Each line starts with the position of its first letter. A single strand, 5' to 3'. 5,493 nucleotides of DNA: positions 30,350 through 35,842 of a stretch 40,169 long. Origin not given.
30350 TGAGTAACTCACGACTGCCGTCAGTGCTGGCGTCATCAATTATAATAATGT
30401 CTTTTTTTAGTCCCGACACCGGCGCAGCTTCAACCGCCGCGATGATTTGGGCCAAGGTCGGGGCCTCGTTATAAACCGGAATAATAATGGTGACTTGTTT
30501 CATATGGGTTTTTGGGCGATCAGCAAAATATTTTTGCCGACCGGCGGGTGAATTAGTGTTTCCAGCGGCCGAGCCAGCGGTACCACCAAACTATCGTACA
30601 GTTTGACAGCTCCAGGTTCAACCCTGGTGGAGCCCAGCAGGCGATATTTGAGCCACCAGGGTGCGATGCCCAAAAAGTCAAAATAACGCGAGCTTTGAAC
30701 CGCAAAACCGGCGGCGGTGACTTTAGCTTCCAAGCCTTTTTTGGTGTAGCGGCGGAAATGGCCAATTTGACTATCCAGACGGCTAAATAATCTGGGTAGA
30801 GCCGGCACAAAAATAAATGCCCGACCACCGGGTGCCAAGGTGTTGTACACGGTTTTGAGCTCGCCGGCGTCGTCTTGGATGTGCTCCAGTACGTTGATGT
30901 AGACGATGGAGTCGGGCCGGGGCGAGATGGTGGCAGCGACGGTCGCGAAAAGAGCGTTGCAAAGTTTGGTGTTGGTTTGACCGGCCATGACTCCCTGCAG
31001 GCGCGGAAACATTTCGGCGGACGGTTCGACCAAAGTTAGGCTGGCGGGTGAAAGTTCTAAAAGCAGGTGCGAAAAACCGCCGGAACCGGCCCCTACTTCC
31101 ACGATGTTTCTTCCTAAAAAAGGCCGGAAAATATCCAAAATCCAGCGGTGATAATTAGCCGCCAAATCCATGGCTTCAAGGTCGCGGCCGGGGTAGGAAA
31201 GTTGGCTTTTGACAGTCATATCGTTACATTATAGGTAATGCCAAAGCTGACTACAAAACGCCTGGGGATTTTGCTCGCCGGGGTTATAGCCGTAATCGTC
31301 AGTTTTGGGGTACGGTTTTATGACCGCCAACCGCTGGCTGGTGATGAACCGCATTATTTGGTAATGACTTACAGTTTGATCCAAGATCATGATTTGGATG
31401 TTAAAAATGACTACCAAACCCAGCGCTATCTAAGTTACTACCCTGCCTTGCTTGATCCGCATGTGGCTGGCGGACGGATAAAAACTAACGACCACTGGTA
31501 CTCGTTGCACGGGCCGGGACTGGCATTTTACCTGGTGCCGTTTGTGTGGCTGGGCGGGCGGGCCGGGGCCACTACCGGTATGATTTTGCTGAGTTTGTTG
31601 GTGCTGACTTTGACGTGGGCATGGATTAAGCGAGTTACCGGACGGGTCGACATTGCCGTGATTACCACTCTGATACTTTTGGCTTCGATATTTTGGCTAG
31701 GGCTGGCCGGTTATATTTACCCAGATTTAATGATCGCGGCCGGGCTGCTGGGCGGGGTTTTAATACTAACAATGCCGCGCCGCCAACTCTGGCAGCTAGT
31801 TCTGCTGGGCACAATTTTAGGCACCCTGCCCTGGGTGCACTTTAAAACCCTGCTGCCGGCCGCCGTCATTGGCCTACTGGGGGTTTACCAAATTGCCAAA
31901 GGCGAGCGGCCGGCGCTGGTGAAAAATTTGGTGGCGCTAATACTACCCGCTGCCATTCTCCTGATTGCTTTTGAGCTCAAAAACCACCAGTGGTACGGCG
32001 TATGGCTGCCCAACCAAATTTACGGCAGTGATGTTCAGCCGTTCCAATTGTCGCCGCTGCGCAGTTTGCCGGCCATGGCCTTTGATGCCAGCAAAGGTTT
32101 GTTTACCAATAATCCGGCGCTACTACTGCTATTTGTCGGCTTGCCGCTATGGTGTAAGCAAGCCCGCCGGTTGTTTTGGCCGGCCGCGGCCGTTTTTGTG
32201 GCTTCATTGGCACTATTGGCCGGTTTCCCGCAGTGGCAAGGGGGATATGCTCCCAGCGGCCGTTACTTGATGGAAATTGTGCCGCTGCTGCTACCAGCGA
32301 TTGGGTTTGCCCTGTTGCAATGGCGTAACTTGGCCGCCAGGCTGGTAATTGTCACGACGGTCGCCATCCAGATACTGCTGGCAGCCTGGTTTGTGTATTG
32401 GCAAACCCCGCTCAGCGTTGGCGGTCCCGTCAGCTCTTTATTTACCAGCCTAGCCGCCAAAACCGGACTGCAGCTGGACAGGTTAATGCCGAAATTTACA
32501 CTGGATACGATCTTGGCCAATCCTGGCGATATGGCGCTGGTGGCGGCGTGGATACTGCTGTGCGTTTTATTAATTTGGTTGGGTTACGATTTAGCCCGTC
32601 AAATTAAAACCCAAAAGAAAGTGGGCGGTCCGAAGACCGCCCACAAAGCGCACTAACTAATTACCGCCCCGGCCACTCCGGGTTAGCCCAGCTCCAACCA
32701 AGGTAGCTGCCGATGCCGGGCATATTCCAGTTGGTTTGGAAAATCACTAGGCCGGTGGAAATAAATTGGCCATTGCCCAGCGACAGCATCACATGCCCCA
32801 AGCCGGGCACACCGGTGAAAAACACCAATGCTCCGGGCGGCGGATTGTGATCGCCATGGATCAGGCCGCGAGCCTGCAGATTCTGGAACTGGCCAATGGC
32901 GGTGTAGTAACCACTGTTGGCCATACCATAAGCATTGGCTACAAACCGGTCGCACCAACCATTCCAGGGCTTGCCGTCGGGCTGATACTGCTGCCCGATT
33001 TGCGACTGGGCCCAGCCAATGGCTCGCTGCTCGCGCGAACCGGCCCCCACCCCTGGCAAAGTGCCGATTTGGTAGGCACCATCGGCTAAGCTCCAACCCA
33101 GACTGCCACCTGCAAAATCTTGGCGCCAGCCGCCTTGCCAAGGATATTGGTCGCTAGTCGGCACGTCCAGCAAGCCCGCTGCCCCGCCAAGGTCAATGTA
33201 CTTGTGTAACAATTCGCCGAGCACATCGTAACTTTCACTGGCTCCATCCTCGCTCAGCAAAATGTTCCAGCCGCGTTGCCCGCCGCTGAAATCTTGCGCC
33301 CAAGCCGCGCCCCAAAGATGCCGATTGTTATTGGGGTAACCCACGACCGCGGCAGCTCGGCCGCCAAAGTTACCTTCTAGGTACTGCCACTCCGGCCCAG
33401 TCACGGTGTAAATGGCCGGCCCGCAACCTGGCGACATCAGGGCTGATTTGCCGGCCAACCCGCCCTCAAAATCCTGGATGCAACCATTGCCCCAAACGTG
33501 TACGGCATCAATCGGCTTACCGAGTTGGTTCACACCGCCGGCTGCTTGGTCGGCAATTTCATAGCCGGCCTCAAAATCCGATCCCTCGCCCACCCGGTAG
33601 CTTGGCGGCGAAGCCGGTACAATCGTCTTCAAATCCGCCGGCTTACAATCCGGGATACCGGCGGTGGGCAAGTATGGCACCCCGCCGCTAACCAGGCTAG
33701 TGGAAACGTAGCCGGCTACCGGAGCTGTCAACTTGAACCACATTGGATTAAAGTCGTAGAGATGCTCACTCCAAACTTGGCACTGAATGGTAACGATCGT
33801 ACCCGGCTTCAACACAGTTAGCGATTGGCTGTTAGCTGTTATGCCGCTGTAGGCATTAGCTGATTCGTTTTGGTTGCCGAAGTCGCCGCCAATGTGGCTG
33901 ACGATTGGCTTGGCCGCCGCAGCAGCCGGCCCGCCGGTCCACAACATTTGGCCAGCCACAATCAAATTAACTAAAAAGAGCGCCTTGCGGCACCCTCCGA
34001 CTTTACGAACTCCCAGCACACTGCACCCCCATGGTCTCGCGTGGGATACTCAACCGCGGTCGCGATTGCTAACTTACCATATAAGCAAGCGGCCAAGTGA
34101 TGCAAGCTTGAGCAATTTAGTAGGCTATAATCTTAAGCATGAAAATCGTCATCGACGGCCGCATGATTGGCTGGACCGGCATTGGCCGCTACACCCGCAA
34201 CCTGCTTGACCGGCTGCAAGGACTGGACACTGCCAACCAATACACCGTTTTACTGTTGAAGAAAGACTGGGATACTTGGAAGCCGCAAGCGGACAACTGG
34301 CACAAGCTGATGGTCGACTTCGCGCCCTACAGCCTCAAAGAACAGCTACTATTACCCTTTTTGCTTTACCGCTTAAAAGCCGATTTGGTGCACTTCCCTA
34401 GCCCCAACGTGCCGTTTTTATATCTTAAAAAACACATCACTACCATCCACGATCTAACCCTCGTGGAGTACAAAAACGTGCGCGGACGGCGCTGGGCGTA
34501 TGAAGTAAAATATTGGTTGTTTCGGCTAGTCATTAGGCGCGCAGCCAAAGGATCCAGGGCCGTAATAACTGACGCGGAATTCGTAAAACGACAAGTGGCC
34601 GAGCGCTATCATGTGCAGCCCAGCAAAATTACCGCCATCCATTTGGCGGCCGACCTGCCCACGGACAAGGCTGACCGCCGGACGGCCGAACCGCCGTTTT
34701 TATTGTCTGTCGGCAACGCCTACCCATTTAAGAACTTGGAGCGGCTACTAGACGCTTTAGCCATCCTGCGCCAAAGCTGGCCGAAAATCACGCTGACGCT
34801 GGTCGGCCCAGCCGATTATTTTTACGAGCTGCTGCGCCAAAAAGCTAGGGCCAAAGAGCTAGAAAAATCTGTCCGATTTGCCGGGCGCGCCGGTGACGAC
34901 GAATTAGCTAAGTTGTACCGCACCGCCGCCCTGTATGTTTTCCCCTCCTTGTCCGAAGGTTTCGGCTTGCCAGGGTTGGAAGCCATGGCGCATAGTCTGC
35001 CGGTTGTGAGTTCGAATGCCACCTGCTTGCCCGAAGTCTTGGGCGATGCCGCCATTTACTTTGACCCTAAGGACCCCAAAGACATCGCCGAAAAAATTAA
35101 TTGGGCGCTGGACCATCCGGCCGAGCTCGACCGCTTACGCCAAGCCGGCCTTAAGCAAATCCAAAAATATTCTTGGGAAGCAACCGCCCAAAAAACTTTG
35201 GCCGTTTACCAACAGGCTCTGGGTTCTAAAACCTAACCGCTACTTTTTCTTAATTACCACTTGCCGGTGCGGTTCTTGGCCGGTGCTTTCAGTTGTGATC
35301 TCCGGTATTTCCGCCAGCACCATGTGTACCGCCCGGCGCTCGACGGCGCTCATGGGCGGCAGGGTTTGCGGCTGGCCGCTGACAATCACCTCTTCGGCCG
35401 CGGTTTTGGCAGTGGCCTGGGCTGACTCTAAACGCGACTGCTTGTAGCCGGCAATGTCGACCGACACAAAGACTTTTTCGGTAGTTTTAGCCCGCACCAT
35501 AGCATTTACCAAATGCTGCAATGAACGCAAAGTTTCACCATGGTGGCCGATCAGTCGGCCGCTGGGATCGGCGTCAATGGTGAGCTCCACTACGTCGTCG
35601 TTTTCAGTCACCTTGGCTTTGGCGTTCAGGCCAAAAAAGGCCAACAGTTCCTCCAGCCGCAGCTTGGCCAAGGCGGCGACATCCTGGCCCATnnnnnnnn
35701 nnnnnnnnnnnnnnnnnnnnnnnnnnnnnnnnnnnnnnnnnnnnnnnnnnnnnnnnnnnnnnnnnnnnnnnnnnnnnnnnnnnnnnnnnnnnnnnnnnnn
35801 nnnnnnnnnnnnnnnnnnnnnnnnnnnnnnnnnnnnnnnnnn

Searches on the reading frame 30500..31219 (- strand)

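Call 43: search_protein_families(library=pfam, proteins=[window:30500-31219:-])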
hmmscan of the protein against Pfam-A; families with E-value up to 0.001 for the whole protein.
window:30500-31219:- (239 aa): 4 families
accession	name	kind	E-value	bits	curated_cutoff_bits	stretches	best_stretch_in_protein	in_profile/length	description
PF13489.12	Methyltransf_23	-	3.6e-14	53.3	27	1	24-176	10-163/164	Methyltransferase domain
PF08242.18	Methyltransf_12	-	5.3e-10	40.3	30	1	40-133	1-97/98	Methyltransferase domain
PF13649.12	Methyltransf_25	-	3.8e-06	27.9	27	1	39-132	1-97/97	Methyltransferase domain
PF08241.18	Methyltransf_11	-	8.2e-06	26.8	21.2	1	40-136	1-95/95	Methyltransferase domain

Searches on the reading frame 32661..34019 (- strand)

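Call 43: search_protein_families(library=pfam, proteins=[window:32661-34019:-])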
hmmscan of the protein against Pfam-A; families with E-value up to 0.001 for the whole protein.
window:32661-34019:- (452 aa): 2 families
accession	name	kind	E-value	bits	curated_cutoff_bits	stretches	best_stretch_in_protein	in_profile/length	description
PF08310.17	LGFP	-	3e-10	40.7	22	1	286-319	3-38/53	LGFP repeat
PF00877.26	NLPC_P60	-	0.00094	19.6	23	0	356-422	16-80/105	NlpC/P60 family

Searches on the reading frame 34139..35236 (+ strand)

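Call 43: search_protein_families(library=pfam, proteins=[window:34139-35236:+])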
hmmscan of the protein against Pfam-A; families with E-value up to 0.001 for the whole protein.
window:34139-35236:+ (365 aa): 6 families
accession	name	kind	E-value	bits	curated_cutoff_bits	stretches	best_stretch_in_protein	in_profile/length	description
PF00534.26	Glycos_transf_1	-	1.7e-33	116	26.4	1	182-339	12-171/172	Glycosyl transferases group 1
PF13692.12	Glyco_trans_1_4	-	4e-29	102.1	27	1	186-325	2-141/142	Glycosyl transferases group 1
PF20706.3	GT4-conflict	-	1e-14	54.8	26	1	155-352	163-384/385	Family 4 Glycosyltransferase in conflict systems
PF13439.12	Glyco_transf_4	-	1.2e-10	42.2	28.5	1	14-172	3-167/170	Glycosyltransferase Family 4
PF13524.12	Glyco_trans_1_2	-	5.1e-08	33.4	25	1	211-354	10-143/144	Glycosyl transferase-like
PF13579.12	Glyco_trans_4_4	-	4.4e-07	30.8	29.7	1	13-169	1-157/158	Glycosyl transferase 4-like domain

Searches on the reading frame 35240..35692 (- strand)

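Call 43: search_protein_families(library=pfam, proteins=[window:35240-35692:-])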
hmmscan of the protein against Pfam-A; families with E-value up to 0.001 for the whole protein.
window:35240-35692:- (150 aa): 2 families
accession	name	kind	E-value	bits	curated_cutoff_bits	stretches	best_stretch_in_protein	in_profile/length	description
PF01424.28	R3H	-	8.7e-18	64.6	26.8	1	92-149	4-60/60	R3H domain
PF13083.13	KH_KhpA-B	-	5.3e-12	45.9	32.1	1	23-77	19-72/73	KhpA/KhpB, KH domain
